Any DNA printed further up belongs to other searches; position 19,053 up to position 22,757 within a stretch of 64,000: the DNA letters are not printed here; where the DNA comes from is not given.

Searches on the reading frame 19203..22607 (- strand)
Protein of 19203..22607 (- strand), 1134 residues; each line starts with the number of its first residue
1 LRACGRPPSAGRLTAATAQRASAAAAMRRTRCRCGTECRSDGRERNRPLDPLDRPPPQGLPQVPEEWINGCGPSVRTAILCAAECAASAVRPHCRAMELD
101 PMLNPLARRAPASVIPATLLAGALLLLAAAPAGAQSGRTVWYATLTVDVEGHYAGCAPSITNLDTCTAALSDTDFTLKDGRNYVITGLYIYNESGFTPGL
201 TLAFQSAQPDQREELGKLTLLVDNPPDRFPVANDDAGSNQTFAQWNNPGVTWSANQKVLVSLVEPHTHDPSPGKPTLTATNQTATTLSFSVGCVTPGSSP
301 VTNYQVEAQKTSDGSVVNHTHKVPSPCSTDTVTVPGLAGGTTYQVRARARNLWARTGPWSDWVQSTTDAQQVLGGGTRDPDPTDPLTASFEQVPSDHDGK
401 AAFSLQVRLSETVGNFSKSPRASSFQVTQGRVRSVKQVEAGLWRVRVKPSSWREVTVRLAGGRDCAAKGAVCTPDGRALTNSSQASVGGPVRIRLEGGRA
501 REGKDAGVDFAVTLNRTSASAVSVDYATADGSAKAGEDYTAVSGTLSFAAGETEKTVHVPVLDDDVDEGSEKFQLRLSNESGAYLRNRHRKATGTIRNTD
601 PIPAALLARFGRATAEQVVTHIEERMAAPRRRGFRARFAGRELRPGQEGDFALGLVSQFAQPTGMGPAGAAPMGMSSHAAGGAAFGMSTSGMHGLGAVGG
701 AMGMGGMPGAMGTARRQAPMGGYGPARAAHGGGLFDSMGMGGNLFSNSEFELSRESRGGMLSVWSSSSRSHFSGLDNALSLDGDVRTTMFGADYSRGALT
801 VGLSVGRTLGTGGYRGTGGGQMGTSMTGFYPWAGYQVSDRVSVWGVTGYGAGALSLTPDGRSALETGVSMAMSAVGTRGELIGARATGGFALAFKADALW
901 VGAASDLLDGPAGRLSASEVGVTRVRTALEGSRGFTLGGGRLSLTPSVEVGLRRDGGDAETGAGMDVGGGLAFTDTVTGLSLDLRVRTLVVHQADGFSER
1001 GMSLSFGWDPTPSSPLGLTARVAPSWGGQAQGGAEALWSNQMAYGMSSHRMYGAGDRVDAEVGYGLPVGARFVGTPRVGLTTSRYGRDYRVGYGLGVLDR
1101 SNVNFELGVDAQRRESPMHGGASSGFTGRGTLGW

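Call 20: search_protein_families(library=pfam, proteins=[window:19203-22607:-], max_evalue=0.01)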
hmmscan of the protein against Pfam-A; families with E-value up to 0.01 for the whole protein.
window:19203-22607:- (1134 aa): 4 families
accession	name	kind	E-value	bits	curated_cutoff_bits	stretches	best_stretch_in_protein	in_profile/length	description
PF03160.20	Calx-beta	-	7.7e-21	74.8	27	1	509-582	25-99/119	Calx-beta domain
PF00041.27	fn3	-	9.2e-08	32.6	25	1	272-364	3-82/84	Fibronectin type III domain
PF16656.11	Pur_ac_phosph_N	-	0.0041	18.1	30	1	274-367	3-93/93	Purple acid Phosphatase, N-terminal domain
PF16794.11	fn3_4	-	0.0071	16.7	27.1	0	272-362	3-101/103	Fibronectin-III type domain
